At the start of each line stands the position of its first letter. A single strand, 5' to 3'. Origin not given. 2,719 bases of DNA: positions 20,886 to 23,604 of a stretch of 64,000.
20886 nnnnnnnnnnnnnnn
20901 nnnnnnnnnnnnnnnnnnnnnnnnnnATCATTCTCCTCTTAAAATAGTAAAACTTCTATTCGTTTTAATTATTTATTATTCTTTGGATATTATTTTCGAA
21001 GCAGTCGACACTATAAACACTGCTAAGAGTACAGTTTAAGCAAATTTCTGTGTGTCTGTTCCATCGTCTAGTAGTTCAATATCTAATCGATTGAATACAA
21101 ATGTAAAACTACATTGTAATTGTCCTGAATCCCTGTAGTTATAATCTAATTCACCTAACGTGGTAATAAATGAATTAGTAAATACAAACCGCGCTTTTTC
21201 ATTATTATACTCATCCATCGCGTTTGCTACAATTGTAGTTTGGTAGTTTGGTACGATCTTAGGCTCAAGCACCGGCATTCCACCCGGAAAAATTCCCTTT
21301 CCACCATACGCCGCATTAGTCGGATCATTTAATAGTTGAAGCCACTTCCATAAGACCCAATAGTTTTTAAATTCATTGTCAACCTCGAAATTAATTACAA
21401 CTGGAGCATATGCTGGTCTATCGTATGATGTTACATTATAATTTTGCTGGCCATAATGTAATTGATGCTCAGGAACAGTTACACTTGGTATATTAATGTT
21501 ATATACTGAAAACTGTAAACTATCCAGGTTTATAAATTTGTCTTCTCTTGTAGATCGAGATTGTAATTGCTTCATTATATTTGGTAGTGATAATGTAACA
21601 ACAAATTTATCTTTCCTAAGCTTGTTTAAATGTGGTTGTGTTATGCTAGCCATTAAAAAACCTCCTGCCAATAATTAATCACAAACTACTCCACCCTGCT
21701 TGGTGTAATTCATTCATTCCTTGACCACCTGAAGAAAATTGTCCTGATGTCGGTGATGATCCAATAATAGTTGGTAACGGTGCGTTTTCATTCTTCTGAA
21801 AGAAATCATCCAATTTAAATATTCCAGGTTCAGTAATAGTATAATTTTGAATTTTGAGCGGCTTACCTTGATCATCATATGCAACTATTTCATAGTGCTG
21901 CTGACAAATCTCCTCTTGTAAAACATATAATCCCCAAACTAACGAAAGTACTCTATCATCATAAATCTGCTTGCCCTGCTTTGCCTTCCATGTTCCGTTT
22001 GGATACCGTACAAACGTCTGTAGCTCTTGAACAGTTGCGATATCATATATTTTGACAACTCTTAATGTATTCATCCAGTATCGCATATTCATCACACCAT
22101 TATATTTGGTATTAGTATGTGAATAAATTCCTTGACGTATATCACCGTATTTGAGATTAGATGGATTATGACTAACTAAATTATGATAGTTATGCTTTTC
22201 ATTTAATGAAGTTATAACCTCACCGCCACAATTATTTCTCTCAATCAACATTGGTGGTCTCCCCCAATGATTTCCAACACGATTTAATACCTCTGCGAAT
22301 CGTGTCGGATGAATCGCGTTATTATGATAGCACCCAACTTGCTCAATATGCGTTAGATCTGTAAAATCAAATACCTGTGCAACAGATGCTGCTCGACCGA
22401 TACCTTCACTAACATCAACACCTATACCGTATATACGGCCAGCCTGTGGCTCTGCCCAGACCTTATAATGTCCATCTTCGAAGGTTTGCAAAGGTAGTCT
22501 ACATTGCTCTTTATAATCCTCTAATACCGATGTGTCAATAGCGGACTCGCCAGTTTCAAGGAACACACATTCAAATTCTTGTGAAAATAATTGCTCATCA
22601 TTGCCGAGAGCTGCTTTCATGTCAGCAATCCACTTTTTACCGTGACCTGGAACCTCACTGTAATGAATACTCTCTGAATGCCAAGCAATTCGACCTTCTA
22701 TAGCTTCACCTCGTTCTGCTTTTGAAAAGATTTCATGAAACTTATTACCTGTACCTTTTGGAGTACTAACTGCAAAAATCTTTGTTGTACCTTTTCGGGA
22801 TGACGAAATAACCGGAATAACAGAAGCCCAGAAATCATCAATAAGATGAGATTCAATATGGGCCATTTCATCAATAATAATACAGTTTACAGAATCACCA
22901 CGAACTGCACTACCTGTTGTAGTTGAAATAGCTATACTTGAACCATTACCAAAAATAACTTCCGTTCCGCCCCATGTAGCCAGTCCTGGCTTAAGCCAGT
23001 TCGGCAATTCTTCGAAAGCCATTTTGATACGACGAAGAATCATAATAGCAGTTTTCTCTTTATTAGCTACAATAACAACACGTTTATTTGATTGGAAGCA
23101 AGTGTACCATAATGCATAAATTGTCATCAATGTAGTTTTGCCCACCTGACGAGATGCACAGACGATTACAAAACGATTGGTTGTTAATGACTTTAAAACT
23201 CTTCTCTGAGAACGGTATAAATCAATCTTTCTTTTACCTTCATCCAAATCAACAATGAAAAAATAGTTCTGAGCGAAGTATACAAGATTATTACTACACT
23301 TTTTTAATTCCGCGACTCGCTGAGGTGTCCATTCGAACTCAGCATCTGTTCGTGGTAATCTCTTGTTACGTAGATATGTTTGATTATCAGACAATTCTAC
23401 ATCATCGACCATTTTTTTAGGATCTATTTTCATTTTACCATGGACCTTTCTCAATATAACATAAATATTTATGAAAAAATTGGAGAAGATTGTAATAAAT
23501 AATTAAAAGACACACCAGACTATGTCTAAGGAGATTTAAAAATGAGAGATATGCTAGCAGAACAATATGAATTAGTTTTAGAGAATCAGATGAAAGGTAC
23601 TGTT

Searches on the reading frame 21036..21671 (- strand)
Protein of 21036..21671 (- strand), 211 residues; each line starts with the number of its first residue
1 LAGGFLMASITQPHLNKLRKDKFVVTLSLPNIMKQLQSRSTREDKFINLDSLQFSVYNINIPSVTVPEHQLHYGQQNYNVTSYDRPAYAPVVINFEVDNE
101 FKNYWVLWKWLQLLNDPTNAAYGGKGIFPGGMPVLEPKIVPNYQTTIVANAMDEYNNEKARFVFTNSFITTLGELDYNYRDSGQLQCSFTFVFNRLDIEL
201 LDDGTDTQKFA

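Call 7: search_protein_families(library=phrogs, proteins=[window:21036-21671:-], max_evalue=0.01)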
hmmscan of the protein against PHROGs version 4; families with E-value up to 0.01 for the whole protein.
window:21036-21671:- (211 aa): 2 families
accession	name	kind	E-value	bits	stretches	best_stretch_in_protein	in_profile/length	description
phrog_45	-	tail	6.8e-16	59.4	1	19-199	93-255/350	tail tube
phrog_4542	-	tail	1.1e-07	32.5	1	50-198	45-180/214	tail tube protein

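Call 8: search_protein_families(library=pfam, proteins=[window:21036-21671:-], max_evalue=0.01)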
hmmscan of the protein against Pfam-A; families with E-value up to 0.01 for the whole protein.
window:21036-21671:- (211 aa): 0 families

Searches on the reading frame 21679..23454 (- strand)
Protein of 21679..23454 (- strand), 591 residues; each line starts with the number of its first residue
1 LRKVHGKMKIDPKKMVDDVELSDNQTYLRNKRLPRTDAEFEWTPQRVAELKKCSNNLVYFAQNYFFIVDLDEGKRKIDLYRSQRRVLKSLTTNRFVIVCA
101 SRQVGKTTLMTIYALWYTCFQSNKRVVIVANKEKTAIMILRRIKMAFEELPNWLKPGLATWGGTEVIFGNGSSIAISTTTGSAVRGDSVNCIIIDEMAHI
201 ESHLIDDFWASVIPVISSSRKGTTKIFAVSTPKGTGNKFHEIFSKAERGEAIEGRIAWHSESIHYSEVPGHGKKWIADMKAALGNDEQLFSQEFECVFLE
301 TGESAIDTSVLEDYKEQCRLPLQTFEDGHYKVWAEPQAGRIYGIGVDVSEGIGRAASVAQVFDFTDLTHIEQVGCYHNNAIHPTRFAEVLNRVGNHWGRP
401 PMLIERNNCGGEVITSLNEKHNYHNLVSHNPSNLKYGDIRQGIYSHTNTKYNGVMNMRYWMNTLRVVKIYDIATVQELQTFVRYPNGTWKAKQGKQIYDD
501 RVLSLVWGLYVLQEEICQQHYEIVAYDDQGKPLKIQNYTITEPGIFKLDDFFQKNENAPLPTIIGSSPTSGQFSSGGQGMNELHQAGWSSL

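Call 7: search_protein_families(library=phrogs, proteins=[window:21679-23454:-], max_evalue=0.01)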
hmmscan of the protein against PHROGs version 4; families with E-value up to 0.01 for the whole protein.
window:21679-23454:- (591 aa): 16 families
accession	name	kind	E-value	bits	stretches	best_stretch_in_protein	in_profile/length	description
phrog_5989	-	head and packaging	2.4e-49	169.3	1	26-297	90-333/347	terminase large subunit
phrog_2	-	head and packaging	2.3e-45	156.7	1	75-502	262-582/807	terminase large subunit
phrog_36964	-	head and packaging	3.1e-35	122.5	2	106-466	434-809/890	terminase large subunit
phrog_38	-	head and packaging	4.3e-14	53.1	1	36-195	255-409/760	terminase large subunit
phrog_26724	-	unknown function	8.4e-13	49.3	1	50-199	7-151/192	-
phrog_7579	-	head and packaging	3.8e-11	43.7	1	93-312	17-227/239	terminase large subunit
phrog_15503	-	unknown function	2.3e-10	41.3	1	60-213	50-208/245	-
phrog_9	-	head and packaging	8e-10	39.2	1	95-237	225-364/812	terminase large subunit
phrog_675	-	head and packaging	9.6e-06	25.1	1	81-245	45-204/576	terminase large subunit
phrog_24361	-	head and packaging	7.5e-05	23.6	1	385-506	12-132/162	terminase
phrog_17672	-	head and packaging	0.0001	22.4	1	77-148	48-120/395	terminase large subunit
phrog_5909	-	head and packaging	0.00026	21.2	1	228-357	5-123/285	terminase large subunit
phrog_5902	-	unknown function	0.00031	21.1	1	77-135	32-91/359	-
phrog_4914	-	head and packaging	0.00055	20.6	1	96-149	108-163/213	terminase large subunit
phrog_32359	-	head and packaging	0.002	18.8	1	51-159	65-174/210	terminase large subunit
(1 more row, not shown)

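Call 8: search_protein_families(library=pfam, proteins=[window:21679-23454:-], max_evalue=0.01)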
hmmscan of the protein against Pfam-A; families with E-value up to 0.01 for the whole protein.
window:21679-23454:- (591 aa): 5 families
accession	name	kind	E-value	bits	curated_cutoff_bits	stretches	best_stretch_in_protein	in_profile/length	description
PF03237.21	Terminase_6N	-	4.2e-14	53.1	22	1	99-309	3-211/215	Terminase large subunit, T4likevirus-type, N-terminal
PF13401.12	AAA_22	-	9.3e-05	23.2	27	1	92-208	4-104/130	AAA domain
PF05127.21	NAT10_TcmA_helicase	-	0.00068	20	22.7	1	98-219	2-120/176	RNA cytidine acetyltransferase NAT10/TcmA, helicase domain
PF20720.3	nSTAND3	-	0.00083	19.5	27.2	0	83-129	7-51/155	Novel STAND NTPase 3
PF00270.35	DEAD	-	0.0078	16.4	26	0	81-205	2-134/167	DEAD/DEAH box helicase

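Call 11: search_dna_similar(query=window:21679-23454:-, collection=phages, mode=protein, max_evalue=0.00001, max_rows=15)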
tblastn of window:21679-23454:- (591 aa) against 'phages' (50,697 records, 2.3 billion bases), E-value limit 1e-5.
Records with a match: 2592; places in all: 2642; records where one place covers at least 80% of the query: 2246.
Best place of each record, by identity: <60% 2592.
By first word of the organism name: Escherichia 666; Synechococcus 378; Klebsiella 330; Salmonella 202; Vibrio 135; Shigella 89; Aeromonas 80; Acinetobacter 71; Cyanophage 61; Enterobacter 59; and 65 more.
By host as written in the record: - 469; Escherichia coli 277; Klebsiella pneumoniae 114; Synechococcus 107; Synechococcus sp. 38; Escherichia coli O157:H7 38; Salmonella enterica 29; Synechococcus sp. WH7803 28; and 579 more.
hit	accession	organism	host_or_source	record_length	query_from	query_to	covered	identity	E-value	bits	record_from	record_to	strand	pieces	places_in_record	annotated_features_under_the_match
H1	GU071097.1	Synechococcus phage S-SSM5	Synechococcus sp. WH8102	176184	1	534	90%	32.4%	5e-65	237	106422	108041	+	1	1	gp17: terminase DNA packaging enzyme large subunit | hypothetical protein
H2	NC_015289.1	Synechococcus phage S-SSM5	Synechococcus sp. WH8102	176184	1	534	90%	32.4%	5e-65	237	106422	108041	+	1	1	gp17: terminase large subunit | endonuclease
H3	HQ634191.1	Cyanophage Syn10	Synechococcus sp. WH8017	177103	20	534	87%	32.8%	5e-63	231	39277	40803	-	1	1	terminase large subunit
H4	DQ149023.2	Synechococcus phage syn9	-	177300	20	534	87%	32.8%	5e-63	231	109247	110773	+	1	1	terminase large subunit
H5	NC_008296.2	Synechococcus phage syn9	Synechococcus sp. WH 8012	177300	20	534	87%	32.8%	5e-63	231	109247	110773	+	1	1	17: terminase large subunit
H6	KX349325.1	Cyanophage S-RIM12_W1_24_0910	Synechococcus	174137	21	534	87%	32.7%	5e-62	228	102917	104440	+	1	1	terminase large subunit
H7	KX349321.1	Cyanophage S-RIM12_Sn_07_0910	Synechococcus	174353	21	534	87%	32.7%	5e-62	228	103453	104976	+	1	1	terminase large subunit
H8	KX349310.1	Cyanophage S-RIM12 isolate RW_01_0310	Synechococcus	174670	21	534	87%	32.7%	5e-62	228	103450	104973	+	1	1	terminase large subunit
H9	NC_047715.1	Cyanophage S-RIM12 isolate RW_01_0310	Synechococcus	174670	21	534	87%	32.7%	5e-62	228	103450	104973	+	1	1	terminase large subunit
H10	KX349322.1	Cyanophage S-RIM12_Sn_31_0910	Synechococcus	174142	21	534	87%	32.7%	6e-62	228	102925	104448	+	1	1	terminase large subunit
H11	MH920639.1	Synechococcus phage S-P4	Synechococcus sp. WH 7803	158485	21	529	86%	33.0%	6e-66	239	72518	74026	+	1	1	terminase large subunit | hypothetical protein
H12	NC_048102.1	Synechococcus phage S-P4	Synechococcus sp. WH 7803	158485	21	529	86%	33.0%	6e-66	239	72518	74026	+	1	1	terminase large subunit | endonuclease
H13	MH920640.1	Synechococcus phage S-E7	Synechococcus sp. WH 7803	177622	21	529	86%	33.0%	6e-66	239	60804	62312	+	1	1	terminase large subunit | hypothetical protein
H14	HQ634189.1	Synechococcus phage Syn30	Synechococcus sp. WH7803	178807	21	529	86%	33.0%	1e-65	239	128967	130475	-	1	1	hypothetical protein | endonuclease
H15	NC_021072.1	Synechococcus phage Syn30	Synechococcus sp. WH7803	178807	21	529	86%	33.0%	1e-65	239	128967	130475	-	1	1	terminase large subunit | endonuclease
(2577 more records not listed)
